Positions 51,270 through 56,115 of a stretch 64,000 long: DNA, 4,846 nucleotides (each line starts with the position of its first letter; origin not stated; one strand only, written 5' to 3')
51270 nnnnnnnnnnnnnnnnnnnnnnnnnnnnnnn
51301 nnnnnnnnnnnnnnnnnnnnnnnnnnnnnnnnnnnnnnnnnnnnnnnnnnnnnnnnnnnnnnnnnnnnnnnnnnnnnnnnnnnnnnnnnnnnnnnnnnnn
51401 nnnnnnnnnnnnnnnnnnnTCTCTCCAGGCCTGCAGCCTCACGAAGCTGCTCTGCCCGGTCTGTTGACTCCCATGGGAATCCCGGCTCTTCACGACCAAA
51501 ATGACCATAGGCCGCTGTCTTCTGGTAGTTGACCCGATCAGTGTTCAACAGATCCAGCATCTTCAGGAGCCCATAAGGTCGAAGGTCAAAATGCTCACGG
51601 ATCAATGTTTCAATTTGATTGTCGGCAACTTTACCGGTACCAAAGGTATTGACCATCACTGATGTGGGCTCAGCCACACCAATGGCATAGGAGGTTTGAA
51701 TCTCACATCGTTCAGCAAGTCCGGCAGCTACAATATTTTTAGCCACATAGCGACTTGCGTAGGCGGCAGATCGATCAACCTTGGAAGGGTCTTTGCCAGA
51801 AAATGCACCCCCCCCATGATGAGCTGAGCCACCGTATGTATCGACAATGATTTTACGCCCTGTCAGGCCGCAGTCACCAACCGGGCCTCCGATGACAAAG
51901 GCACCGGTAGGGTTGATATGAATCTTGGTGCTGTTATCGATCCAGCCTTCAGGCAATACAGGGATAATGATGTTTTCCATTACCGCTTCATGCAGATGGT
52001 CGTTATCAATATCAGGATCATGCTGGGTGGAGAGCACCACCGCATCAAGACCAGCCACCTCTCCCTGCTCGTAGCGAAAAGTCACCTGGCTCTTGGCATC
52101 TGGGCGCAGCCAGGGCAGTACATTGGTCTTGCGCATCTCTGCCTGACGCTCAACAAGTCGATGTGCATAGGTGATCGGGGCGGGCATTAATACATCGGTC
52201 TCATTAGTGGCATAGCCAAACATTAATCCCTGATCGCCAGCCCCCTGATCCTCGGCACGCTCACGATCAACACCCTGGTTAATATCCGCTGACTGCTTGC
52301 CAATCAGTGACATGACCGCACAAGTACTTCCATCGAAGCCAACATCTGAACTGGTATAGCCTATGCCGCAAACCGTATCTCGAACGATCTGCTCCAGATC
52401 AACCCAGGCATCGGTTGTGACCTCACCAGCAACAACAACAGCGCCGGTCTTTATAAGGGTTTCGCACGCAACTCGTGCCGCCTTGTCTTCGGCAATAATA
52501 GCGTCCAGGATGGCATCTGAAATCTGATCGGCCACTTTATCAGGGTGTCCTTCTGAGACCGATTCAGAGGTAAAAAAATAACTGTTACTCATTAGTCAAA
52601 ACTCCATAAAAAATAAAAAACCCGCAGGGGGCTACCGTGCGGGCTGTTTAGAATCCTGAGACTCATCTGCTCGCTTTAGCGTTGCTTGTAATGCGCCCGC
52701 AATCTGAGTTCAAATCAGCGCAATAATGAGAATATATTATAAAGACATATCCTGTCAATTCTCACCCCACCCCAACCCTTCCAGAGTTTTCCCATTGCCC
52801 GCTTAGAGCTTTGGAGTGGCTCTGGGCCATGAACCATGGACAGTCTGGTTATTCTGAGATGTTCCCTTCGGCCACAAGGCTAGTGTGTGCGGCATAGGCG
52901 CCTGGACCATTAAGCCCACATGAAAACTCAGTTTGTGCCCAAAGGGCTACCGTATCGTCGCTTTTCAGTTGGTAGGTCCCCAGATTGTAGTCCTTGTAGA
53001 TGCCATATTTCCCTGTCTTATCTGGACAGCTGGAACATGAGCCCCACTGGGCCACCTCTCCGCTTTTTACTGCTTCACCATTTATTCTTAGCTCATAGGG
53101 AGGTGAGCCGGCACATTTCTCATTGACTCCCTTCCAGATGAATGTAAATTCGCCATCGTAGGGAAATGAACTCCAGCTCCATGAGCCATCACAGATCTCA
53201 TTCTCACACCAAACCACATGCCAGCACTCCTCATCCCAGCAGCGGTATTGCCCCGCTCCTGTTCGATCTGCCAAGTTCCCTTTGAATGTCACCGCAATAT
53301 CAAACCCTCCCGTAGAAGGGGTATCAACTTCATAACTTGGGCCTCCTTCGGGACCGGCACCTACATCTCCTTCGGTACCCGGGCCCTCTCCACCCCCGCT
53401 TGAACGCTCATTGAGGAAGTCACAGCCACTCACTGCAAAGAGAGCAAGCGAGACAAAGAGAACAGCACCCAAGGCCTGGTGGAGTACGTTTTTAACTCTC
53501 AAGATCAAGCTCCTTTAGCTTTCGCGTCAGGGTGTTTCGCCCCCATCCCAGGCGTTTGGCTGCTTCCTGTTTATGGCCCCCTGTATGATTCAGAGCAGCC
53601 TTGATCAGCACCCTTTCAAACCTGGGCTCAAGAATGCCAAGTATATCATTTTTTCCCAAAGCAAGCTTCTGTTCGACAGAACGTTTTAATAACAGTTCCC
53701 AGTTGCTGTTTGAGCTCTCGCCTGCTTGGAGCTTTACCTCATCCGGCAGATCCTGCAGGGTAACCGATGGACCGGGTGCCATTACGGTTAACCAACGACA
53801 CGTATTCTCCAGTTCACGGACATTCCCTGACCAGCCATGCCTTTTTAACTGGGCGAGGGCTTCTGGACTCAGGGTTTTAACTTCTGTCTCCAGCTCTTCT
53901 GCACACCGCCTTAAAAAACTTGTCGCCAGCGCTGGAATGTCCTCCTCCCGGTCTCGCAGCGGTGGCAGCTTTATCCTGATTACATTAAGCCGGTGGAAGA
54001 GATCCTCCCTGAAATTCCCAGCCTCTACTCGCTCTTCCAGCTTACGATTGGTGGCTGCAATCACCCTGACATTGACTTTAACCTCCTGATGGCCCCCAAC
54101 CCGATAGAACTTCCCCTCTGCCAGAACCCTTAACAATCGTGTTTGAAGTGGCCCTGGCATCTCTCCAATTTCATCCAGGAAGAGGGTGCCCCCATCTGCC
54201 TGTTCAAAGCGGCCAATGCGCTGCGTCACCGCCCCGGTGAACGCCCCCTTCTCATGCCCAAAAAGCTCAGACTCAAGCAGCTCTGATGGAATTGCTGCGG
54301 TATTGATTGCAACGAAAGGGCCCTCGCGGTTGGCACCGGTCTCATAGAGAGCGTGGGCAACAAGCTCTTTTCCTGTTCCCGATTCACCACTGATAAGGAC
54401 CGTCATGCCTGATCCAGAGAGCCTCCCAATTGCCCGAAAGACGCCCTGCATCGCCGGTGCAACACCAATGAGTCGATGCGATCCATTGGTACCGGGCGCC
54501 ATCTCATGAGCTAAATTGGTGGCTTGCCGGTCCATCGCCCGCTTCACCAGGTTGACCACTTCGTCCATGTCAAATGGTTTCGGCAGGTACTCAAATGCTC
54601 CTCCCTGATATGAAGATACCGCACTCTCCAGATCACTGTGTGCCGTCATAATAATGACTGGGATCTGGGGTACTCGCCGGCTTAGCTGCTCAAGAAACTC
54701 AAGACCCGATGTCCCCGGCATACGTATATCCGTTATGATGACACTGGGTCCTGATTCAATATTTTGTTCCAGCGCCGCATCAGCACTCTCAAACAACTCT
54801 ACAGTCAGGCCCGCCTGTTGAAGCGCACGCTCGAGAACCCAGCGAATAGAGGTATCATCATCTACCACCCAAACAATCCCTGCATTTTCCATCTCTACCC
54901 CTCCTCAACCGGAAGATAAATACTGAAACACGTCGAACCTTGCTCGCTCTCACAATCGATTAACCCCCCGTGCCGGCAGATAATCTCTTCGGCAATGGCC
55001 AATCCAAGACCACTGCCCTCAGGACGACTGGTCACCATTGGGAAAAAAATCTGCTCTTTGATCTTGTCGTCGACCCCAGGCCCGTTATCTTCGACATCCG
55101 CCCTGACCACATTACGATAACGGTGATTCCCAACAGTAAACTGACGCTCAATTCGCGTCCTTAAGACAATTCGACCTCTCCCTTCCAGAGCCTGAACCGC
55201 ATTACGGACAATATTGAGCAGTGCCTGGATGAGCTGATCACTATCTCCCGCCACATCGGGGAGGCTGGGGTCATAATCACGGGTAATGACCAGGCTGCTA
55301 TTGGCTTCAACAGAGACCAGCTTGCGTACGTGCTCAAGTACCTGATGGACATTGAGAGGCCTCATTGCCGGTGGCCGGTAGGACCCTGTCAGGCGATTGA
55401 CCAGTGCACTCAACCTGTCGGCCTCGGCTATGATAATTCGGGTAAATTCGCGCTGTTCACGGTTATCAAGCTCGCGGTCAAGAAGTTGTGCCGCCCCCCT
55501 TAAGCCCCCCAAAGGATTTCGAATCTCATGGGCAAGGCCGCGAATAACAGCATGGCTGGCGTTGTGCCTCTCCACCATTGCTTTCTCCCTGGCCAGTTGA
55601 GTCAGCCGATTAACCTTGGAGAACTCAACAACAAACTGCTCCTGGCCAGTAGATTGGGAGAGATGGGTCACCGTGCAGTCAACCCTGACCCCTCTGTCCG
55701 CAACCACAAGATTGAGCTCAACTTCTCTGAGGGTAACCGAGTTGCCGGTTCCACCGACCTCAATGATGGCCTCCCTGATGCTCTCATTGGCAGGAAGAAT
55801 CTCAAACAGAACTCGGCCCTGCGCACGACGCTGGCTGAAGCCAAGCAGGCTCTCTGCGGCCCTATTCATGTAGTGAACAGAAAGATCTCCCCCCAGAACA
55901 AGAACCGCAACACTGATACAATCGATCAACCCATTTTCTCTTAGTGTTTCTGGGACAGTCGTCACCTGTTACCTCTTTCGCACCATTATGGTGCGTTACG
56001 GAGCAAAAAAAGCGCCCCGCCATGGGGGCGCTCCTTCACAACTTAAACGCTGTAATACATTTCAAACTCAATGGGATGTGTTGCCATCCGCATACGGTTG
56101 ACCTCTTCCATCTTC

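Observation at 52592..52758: Terminator/antiterminator leader upstream of metK: candidate SAM-responsive riboswitch or attenuator of unassigned class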

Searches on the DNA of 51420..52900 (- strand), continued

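Call 47: search_with_rna_model(model_id=R1, sources=[window, L081, L204, L206, L072, L075, L078, L079, L080, L084, L086, L087, L088, L089, L090, L091, L092, L093, L095, L096, L098, L099, L100, L101, L103, L104, L107, L109, L111, L112, L113, L115, L116, L117, L118, L120, L121, L122, L123, L124, L126, L127, L128, L130, L132, L133, L134, L135, L136, L137, L138, L141, L142, L144, L145, L146, L147, L148, L149, L150, L151, L152, L154, L156, L157, L161, L163, L164, L166, L167, L168, L169, L185, L186, L187, L190, L192, L194, L196, L197, L198, L199, L200, L201], max_evalue=1, make_alignment=true)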
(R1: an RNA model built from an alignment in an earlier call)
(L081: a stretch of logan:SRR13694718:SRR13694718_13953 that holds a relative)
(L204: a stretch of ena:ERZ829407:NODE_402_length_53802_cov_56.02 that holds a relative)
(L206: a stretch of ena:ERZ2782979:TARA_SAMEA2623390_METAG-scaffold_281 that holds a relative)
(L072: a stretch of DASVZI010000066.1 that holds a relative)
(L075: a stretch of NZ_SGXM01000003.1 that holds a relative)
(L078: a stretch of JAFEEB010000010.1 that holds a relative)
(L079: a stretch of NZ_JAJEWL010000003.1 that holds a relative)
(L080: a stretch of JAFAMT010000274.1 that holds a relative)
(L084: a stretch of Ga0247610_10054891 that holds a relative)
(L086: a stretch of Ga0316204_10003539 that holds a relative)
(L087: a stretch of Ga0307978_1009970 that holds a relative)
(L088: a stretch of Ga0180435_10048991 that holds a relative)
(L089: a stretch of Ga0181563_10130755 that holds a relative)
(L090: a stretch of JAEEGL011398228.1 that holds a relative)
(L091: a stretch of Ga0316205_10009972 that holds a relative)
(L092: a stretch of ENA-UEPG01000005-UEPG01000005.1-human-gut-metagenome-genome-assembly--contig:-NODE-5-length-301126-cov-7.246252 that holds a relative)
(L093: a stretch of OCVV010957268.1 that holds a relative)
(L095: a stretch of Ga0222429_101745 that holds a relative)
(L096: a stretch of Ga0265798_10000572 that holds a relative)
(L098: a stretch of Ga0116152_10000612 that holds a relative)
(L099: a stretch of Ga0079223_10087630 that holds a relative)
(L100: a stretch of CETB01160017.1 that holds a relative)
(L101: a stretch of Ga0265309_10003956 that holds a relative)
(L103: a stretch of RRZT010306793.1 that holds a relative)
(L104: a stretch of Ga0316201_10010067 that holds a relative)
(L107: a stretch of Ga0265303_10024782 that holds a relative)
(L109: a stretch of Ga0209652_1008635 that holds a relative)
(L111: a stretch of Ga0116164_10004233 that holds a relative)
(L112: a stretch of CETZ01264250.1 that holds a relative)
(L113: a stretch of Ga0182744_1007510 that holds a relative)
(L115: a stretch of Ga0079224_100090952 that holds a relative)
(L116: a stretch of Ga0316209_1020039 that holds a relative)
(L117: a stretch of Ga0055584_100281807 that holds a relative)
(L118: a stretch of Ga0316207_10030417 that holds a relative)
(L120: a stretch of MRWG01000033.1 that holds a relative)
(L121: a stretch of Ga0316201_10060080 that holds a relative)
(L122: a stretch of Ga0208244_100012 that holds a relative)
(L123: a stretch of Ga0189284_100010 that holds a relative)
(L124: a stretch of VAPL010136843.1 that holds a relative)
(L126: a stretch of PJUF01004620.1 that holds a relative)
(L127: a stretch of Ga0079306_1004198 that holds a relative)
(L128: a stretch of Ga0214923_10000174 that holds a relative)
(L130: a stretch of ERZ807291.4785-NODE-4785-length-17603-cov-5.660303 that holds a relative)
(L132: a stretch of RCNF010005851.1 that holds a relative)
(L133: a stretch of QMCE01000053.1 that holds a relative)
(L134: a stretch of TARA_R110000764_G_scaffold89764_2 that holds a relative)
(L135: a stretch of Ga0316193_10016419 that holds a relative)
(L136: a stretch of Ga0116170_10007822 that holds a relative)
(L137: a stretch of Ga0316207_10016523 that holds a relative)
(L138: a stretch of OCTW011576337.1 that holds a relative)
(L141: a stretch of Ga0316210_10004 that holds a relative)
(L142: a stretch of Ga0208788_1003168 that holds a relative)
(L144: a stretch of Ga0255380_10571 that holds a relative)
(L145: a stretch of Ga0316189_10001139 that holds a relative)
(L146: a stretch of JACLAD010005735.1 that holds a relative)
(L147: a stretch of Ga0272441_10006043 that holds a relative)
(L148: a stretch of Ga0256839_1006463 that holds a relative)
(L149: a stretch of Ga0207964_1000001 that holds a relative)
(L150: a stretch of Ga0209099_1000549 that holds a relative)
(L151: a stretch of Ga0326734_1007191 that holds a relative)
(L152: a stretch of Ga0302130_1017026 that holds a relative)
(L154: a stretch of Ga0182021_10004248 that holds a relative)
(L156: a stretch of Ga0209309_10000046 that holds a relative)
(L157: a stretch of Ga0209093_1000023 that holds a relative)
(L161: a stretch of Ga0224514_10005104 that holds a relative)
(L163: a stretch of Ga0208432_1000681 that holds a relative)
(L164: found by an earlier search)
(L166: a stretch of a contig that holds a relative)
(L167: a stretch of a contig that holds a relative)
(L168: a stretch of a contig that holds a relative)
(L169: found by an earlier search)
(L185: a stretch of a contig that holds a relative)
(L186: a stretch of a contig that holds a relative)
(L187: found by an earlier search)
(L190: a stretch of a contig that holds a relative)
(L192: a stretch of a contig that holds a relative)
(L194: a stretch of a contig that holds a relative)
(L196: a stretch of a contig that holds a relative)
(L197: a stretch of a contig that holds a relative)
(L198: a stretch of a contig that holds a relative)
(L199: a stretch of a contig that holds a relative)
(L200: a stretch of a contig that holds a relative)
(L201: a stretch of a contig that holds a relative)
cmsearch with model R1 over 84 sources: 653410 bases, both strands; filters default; matches with E-value up to 1: 66.
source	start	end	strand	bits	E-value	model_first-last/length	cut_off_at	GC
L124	10308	10369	-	85.3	1.1e-20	1-62/62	no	0.45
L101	991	1052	+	85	1.4e-20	1-62/62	no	0.42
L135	5248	5309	+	84.3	2.2e-20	1-62/62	no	0.44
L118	1529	1590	-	83.6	3.3e-20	1-62/62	no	0.45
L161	2286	2347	+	83.6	3.5e-20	1-62/62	no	0.47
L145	10166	10227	-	82.8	5.5e-20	1-62/62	no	0.48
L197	10595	10656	+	82.6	6.5e-20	1-62/62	no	0.47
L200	4725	4786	+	82.5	6.8e-20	1-62/62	no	0.47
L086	2758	2819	-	82.4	7.4e-20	1-62/62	no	0.47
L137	4448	4509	+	81.8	1.1e-19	1-62/62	no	0.42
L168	4271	4332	-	81.3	1.4e-19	1-62/62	no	0.47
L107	3035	3096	-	80.8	2e-19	1-62/62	no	0.5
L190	386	447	-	80.8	2e-19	1-62/62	no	0.5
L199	782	843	-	79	6.4e-19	1-62/62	no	0.5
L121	1882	1942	+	76.5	3e-18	1-62/62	no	0.51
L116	1899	1961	-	76.1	4e-18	1-62/62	no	0.48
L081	2869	2930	+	75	7.6e-18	1-62/62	no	0.48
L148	849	911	-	74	1.5e-17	1-62/62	no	0.54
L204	1369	1430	+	71.9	5.7e-17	1-62/62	no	0.48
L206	1369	1430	+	71.9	5.7e-17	1-62/62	no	0.48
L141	10170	10233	-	71.1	9.4e-17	1-62/62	no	0.5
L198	1599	1659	-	68.5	4.8e-16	1-62/62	no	0.39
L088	1109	1170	-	67.6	8.3e-16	1-62/62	no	0.52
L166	1434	1496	-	44.6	1.8e-09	1-62/62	no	0.51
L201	7989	8051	-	43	4.8e-09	1-62/62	no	0.52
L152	997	1059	-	42.4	6.9e-09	1-62/62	no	0.44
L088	998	1061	-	40.9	1.8e-08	1-62/62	no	0.59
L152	878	942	-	38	1.2e-07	1-62/62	no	0.51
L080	623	685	+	31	9.4e-06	1-62/62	no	0.51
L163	159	226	+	28.7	4.1e-05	1-62/62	no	0.47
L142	3641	3708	-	26.5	0.00016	1-62/62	no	0.51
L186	11694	11755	-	24.8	0.00049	1-62/62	no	0.35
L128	653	720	-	24.3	0.00067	1-62/62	no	0.5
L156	1866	1921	+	22.2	0.0024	1-62/62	no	0.36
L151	620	680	-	22.2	0.0025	1-62/62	no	0.34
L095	1514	1580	+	21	0.0054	1-62/62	no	0.42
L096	4783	4840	+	19.4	0.015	1-62/62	no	0.4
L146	2754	2808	+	19.2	0.017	1-62/62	no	0.36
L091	1761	1818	+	18.5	0.025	1-62/62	no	0.33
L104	793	849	+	18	0.036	1-62/62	no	0.37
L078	5878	5943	+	17.8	0.04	1-62/62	no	0.5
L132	1904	1961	-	17.7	0.042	1-62/62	no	0.33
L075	5863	5944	+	17.3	0.055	1-62/62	no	0.6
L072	4298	4343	+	17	0.065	1-62/62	no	0.54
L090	9122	9179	-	16.7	0.081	1-62/62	no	0.33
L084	235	292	-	16.2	0.11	1-62/62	no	0.34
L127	889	945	-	16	0.12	1-62/62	no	0.32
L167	143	202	-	16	0.13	1-62/62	no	0.33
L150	6622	6678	+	15.9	0.13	1-62/62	no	0.33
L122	3925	3981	-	15.8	0.15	1-62/62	no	0.3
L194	3635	3692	+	15.5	0.17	1-62/62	no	0.38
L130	13180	13239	+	15.4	0.18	1-62/62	no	0.35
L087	4308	4366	+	14.8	0.27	1-62/62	no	0.34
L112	900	959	+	14.4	0.35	1-62/62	no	0.4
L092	13105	13165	+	14.4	0.35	1-62/62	no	0.34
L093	1168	1225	+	14.1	0.4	1-62/62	no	0.29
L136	7743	7803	+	13.9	0.47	1-62/62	no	0.34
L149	6227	6286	-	13.9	0.48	1-62/62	no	0.38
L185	653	712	+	13.9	0.48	1-62/62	no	0.35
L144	1973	2031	+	13.6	0.56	1-62/62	no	0.37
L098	990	1048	-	13.6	0.56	1-62/62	no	0.39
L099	186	242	+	13.5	0.62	1-62/62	no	0.35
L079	5821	5906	+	13.1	0.79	1-62/62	no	0.55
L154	10722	10781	-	13.1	0.8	1-62/62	no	0.38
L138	4767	4824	-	12.8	0.95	1-62/62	no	0.33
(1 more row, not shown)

Alignment A2: 66 matches aligned to the model, 103 columns, each read 5' to 3' on its own strand. Consensus structure (alignment columns), stored with it:
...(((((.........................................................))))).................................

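Call 58: search_rna_families(sources=[L080, L078, L075, L072, L079], threshold=evalue, max_evalue=0.1)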
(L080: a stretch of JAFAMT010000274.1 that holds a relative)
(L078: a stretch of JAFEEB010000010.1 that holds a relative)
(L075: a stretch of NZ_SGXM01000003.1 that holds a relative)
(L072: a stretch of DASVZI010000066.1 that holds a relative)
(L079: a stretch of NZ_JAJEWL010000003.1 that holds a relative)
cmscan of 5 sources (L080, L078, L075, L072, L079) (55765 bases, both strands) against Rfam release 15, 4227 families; matches with E-value up to 0.1: 3.
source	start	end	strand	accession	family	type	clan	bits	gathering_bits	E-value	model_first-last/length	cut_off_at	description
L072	7611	7680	+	RF01057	SAH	Cis-reg; riboswitch;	-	60.1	37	1.2e-08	1-78/78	no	SAH (S-adenosyl-L-homocysteine) riboswitch aptamer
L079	7444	7543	+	RF01057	SAH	Cis-reg; riboswitch;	-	49.5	37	3.4e-06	1-78/78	no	SAH (S-adenosyl-L-homocysteine) riboswitch aptamer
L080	2057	2146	+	RF01057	SAH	Cis-reg; riboswitch;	-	49.1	37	4.3e-06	1-78/78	no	SAH (S-adenosyl-L-homocysteine) riboswitch aptamer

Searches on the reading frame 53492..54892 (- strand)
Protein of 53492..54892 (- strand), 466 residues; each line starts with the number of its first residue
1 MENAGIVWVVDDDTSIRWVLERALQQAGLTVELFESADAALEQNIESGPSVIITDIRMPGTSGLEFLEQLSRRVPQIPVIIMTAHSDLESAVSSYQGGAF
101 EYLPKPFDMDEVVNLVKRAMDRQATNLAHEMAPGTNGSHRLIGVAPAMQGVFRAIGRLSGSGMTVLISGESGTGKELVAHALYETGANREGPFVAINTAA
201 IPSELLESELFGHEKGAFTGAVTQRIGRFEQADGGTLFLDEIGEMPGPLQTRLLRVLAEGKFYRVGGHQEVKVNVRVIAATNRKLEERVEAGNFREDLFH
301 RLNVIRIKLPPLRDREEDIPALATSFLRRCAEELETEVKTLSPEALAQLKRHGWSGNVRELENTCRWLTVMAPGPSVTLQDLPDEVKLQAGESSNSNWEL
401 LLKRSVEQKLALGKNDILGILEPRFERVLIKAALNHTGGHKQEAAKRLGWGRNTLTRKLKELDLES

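Call 7: search_protein_families(library=ncbifam, proteins=[window:53492-54892:-])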
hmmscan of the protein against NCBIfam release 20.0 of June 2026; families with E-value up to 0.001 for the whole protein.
window:53492-54892:- (466 aa): 109 families (the best 25 are shown)
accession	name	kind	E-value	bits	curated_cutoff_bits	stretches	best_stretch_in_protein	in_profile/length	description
TIGR01818.1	ntrC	equivalog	3.6e-207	688.7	558.6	1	7-462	1-463/463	nitrogen regulation protein NR(I)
NF008176.1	PRK10923.1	equivalog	9.8e-196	650.8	620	1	4-465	3-469/469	nitrogen regulation protein NR(I)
NF008469.0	PRK11361.1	equivalog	2.2e-125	419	714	1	3-464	3-456/461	acetoacetate metabolism transcriptional regulator AtoC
NF007689.0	PRK10365.1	equivalog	7.3e-109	364.5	760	1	7-459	8-439/441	sigma-54-dependent response regulator transcription factor ZraR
TIGR02915.1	PEP_resp_reg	equivalog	7.6e-107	357.9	502.6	1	8-462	2-442/445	PEP-CTERM-box response regulator transcription factor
NF041946.1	LuxO_transreg_Vib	equivalog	3e-106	356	800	1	10-461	2-459/463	quorum-sensing sigma-54 dependent transcriptional regulator LuxO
NF051870.1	NAssimRespRegNtrX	equivalog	1.2e-105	354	600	1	7-463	4-451/452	nitrogen assimilation response regulator NtrX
TIGR01817.1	nifA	equivalog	7.7e-102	341.8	528.85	1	133-382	190-438/534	nif-specific transcriptional activator NifA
NF050807.1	TransRegFlbDCaul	equivalog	5e-100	335.5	750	1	26-462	22-438/454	sigma-54-dependent transcriptional regulator FlbD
NF003451.0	PRK05022.1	equivalog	3.8e-96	322.8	476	1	122-465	173-511/512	nitric oxide reductase transcriptional regulator NorR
NF011695.0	PRK15115.1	equivalog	1.1e-95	321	763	1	6-371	8-367/445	two-component system response regulator GlrR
NF041552.1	TF_PrdR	equivalog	2.8e-94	316.5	795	1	126-461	253-575/577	sigma-54 dependent transcriptional regulator PrdR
NF038308.1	RNA_repair_RtcR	equivalog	3.7e-93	313.2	650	1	110-456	144-505/530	RNA repair transcriptional activator RtcR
NF049963.1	RespRegFlgRCampy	domain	1.1e-89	301.2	750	1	8-403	4-397/429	fla regulon two-component system response regulator FlgR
TIGR02329.1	propionate_PrpR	equivalog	4e-87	293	499.2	1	110-460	180-525/526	propionate catabolism operon regulatory protein PrpR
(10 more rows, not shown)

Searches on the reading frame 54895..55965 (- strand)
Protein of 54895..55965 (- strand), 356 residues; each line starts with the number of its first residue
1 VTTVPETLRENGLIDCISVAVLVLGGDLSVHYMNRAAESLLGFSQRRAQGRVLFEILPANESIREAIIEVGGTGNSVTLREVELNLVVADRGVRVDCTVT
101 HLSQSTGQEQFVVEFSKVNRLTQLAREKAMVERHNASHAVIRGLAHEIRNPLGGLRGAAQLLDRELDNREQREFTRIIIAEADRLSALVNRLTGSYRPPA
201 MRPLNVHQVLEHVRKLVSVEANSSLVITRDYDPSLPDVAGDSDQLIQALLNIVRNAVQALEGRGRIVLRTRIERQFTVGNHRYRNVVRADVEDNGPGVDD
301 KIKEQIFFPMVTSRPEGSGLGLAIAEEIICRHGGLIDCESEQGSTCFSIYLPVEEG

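Call 7: search_protein_families(library=ncbifam, proteins=[window:54895-55965:-])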
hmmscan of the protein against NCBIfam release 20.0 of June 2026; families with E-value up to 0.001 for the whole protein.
window:54895-55965:- (356 aa): 69 families (the best 25 are shown)
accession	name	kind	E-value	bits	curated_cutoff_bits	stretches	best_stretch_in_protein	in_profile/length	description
NF008293.1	PRK11073.1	equivalog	3.2e-97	325.9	240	1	12-354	11-348/349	nitrogen regulation protein NR(II)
NF008468.0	PRK11360.1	equivalog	7.7e-54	183.1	646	1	13-355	273-610/616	two-component system sensor histidine kinase AtoS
NF007688.0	PRK10364.1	equivalog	3.6e-39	134.8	479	1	123-354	226-452/460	two-component system sensor histidine kinase ZraS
NF010411.0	PRK13837.1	equivalog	8.4e-35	120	647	1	135-355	448-677/828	two-component system VirA-like sensor kinase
NF045911.1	TCSHisKinNblS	equivalog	1.3e-27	96.5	1000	1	9-344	267-610/621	two-component system sensor histidine kinase NblS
NF046044.1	PnpS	equivalog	1.6e-27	96.5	400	1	11-352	58-390/390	two-component system histidine kinase PnpS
NF053867.1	SprKinKinDBac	equivalog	2.3e-25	89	775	1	114-354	263-498/500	sporulation kinase KinD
TIGR02966.1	phoR_proteo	equivalog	4.3e-25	88.4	334.2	1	14-349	12-331/333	phosphate regulon sensor histidine kinase PhoR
NF008312.0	PRK11100.1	equivalog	3.2e-24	85.6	356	1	117-349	232-470/477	two-component system sensor histidine kinase CreC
NF046020.1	HisKinCckABruc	equivalog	7.9e-24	83.6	1000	1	101-352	444-706/868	cell cycle histidine kinase CckA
NF047496.1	HK_LIC11548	equivalog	1.3e-21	77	750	1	118-353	341-589/589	LIC_11548 family sensor histidine kinase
NF052574.1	HisKinEspCMyxo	equivalog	2.3e-21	75.7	1200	1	18-353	298-637/785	serine histidine kinase EspC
TIGR02956.1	TMAO_torS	equivalog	3e-21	75.3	676.5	1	126-356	450-685/967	TMAO reductase system sensor histidine kinase/response regulator TorS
NF041947.1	LuxQ_Vibrio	equivalog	2.6e-20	71.9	1200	1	22-354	363-697/843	quorum-sensing autoinducer 2 sensor kinase/phosphatase LuxQ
NF047466.1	hybrid_RR_LvrB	exception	1.7e-19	70.2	500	1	140-353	155-376/377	hybrid histidine kinase/response regulator LvrB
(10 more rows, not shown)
